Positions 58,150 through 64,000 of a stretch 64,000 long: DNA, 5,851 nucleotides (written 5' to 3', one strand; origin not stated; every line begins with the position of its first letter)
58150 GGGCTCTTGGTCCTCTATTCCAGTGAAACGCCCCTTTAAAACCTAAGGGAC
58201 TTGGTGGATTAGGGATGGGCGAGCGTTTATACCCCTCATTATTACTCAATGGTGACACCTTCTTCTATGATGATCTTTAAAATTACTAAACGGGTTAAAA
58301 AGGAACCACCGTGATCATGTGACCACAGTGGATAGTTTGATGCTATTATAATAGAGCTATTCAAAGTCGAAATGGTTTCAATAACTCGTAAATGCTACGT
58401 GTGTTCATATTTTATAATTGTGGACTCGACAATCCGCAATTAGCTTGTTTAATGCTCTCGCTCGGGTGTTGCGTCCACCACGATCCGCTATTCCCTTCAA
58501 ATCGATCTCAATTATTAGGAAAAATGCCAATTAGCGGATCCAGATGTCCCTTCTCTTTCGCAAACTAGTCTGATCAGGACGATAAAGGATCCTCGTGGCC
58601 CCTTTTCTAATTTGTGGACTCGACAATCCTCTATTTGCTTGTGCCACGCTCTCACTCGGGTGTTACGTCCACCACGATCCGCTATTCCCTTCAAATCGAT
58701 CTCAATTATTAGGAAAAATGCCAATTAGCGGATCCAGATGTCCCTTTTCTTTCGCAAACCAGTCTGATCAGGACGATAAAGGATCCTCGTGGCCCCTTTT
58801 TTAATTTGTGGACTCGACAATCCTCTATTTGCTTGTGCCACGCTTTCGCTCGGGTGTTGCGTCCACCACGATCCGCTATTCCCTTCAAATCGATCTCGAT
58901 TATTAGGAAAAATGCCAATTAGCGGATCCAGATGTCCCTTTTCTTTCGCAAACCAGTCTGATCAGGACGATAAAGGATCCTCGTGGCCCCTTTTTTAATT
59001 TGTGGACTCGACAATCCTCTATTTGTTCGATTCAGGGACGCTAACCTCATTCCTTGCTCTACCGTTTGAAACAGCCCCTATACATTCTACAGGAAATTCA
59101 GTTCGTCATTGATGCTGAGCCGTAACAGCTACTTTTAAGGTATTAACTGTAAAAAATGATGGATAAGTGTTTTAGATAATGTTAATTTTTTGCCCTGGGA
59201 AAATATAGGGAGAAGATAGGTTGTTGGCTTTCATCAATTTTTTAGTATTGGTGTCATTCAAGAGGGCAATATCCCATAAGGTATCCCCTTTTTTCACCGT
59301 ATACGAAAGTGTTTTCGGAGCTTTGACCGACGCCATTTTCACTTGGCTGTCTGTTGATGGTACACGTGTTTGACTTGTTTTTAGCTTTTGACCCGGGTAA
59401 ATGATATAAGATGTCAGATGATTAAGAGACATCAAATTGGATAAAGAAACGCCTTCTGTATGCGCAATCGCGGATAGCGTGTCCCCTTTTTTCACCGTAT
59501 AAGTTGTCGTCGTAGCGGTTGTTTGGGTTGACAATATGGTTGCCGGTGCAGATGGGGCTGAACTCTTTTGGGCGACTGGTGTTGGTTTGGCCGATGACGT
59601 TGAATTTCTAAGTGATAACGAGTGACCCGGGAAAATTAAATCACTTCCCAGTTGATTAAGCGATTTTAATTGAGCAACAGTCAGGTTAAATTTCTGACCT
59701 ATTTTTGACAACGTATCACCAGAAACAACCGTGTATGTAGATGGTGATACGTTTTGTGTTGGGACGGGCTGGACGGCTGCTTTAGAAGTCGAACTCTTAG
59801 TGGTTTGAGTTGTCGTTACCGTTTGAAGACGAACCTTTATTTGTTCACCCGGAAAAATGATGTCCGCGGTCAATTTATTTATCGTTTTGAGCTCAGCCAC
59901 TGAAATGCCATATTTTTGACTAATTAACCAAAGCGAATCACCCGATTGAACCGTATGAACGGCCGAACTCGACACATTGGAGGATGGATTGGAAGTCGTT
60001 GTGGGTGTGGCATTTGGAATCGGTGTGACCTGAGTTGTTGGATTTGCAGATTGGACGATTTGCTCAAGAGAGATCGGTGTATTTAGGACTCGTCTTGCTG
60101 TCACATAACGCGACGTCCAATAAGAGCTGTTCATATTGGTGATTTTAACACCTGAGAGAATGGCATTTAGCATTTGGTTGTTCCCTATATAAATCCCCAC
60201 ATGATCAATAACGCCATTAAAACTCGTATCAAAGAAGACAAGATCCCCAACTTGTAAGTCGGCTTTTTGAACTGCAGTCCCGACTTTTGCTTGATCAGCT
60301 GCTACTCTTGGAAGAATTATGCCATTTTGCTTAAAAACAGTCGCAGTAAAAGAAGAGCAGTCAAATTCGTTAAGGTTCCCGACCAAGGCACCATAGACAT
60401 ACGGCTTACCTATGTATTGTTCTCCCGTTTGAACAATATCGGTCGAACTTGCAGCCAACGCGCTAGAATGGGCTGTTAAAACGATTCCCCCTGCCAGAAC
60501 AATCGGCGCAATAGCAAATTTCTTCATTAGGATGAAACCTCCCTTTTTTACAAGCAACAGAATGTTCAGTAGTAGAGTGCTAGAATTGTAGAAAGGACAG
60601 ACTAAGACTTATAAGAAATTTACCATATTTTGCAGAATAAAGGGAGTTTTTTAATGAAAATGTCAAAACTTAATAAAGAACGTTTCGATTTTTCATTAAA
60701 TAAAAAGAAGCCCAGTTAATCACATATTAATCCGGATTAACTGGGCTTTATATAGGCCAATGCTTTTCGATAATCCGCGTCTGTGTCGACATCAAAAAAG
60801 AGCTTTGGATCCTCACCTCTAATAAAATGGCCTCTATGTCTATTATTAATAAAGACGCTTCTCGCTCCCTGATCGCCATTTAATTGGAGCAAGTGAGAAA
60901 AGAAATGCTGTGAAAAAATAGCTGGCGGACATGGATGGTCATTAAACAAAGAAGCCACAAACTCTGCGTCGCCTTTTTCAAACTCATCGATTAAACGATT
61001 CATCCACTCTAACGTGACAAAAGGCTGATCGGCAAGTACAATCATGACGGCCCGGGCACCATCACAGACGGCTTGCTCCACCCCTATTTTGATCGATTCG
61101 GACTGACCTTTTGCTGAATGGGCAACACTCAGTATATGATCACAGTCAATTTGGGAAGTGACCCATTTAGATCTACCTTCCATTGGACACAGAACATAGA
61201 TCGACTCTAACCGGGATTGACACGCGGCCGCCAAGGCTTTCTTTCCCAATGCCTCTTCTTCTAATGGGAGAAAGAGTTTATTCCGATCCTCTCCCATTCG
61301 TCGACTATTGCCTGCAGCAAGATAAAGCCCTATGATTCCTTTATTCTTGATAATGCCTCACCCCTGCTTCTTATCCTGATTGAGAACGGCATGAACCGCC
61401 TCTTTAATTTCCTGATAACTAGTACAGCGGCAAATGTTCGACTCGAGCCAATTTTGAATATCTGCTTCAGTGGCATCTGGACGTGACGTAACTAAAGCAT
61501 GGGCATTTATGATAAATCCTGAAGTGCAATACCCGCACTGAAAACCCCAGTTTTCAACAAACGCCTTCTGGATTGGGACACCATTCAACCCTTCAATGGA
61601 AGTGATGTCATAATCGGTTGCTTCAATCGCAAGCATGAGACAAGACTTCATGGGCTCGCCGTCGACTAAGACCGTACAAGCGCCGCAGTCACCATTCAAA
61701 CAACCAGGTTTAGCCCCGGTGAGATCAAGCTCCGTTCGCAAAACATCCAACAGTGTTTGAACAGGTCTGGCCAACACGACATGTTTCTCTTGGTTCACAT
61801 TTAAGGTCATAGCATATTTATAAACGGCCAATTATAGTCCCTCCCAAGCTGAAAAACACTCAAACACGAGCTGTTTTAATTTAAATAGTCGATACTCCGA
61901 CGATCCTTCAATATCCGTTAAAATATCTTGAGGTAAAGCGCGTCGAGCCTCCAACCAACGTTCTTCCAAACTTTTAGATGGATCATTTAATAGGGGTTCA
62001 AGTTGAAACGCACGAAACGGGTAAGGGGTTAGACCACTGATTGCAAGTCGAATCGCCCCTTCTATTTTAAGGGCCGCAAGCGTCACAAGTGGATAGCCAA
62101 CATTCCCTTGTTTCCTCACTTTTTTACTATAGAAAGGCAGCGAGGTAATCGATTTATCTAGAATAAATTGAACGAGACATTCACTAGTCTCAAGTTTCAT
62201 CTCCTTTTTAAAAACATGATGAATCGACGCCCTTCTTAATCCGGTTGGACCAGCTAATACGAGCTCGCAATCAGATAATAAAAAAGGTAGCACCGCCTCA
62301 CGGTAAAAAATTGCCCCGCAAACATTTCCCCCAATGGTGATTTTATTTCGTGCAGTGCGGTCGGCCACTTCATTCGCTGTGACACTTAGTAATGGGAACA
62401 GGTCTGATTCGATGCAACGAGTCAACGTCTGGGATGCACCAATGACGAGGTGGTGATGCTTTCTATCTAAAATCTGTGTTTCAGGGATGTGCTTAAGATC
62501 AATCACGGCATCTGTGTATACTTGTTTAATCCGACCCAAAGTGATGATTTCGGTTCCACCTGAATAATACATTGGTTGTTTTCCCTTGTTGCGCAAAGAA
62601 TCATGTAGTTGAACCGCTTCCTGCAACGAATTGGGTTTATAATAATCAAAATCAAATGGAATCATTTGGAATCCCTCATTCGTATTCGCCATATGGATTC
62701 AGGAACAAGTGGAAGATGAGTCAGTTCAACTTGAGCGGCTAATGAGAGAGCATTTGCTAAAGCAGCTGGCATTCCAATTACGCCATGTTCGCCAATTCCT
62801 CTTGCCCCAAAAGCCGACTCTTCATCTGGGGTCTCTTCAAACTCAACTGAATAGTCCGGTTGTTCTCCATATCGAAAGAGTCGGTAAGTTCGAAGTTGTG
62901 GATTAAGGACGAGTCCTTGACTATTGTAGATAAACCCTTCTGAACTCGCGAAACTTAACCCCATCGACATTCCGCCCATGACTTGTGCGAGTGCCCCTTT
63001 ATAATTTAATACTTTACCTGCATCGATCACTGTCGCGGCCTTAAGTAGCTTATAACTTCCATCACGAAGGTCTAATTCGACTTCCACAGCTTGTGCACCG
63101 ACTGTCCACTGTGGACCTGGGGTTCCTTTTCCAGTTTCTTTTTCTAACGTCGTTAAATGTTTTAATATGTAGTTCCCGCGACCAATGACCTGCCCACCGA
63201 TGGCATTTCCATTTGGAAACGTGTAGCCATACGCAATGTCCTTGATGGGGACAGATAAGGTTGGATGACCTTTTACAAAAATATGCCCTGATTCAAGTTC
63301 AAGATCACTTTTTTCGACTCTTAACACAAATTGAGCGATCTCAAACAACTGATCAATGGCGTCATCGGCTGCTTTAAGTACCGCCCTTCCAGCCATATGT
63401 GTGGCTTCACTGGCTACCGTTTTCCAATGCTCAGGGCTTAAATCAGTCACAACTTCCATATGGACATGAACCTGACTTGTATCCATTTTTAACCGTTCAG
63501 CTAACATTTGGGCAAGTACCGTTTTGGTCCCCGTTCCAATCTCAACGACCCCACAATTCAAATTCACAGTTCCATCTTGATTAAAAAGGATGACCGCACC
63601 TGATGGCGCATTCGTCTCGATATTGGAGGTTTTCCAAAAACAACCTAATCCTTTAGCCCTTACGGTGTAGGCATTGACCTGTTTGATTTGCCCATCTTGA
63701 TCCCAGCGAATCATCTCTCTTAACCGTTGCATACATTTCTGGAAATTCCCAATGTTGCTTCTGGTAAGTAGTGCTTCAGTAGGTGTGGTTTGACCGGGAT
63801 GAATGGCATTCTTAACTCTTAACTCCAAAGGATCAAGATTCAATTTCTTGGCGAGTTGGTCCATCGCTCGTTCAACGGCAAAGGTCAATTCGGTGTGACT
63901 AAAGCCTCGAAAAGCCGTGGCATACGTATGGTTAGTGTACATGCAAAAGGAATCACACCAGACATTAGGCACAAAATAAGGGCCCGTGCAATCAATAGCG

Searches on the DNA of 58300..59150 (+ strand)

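Call 12: search_rna_families(source=window, start=58300, end=59150, threshold=evalue, max_evalue=10)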
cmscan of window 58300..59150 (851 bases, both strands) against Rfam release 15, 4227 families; matches with E-value up to 10: 0.
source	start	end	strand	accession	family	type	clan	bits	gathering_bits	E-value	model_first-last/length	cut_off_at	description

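Call 43: search_dna_similar(query=window:58574-58961:+, collection=plasmids, mode=distant, max_evalue=0.1)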
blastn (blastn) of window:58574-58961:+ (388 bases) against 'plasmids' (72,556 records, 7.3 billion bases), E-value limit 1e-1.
No match.

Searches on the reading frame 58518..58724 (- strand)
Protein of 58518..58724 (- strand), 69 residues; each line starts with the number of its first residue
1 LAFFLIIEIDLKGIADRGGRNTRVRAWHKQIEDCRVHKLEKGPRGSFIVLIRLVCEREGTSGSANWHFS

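Call 34: search_protein_families(library=pfam, max_evalue=10, proteins=[window:58518-58724:-])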
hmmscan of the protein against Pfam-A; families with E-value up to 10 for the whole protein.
seq(69 aa): 1 family
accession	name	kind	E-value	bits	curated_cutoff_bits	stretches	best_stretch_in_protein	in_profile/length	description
PF02323.20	ELH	-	0.077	12.8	20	1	6-51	200-244/255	Egg-laying hormone precursor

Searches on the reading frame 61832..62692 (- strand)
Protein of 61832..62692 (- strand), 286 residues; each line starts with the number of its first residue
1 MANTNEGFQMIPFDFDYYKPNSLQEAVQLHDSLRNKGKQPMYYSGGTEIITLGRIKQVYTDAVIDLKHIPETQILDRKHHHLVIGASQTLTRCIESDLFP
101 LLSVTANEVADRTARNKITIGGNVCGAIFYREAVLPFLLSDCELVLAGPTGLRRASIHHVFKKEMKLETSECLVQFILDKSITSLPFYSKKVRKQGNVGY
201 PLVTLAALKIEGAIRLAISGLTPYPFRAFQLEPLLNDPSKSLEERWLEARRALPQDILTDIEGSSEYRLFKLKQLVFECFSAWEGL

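Call 78: find_encoding_contigs(protein=window:61832-62692:-, flank=10000, max_places=5)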
Protein window:61832-62692:- (286 aa): no gene with exactly this product is on record in the collection.

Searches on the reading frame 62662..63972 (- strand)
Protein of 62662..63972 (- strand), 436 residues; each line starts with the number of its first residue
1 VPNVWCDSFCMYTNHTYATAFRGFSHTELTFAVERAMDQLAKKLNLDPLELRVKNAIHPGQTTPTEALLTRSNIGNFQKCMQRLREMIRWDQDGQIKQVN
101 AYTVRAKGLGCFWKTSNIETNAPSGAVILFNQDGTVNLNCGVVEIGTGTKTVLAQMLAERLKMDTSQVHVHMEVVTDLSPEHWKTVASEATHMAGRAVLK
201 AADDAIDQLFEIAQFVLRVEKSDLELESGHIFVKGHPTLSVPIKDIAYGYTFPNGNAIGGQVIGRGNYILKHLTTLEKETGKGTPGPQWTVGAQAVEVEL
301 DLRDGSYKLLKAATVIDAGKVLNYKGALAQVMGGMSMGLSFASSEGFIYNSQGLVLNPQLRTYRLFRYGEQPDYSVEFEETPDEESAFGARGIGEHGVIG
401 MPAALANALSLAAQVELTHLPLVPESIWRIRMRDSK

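Call 41: search_protein_families(library=pfam, max_evalue=0.00001, proteins=[window:62662-63972:-])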
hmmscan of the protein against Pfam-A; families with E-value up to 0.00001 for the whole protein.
window:62662-63972:- (436 aa): 2 families
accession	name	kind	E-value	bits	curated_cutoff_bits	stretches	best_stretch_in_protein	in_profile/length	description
PF20256.3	MoCoBD_2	-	1.3e-64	218.9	27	1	84-371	2-282/283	Molybdopterin cofactor-binding domain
PF02738.23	MoCoBD_1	-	5.2e-18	65.5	27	1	1-56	189-244/244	Molybdopterin cofactor-binding domain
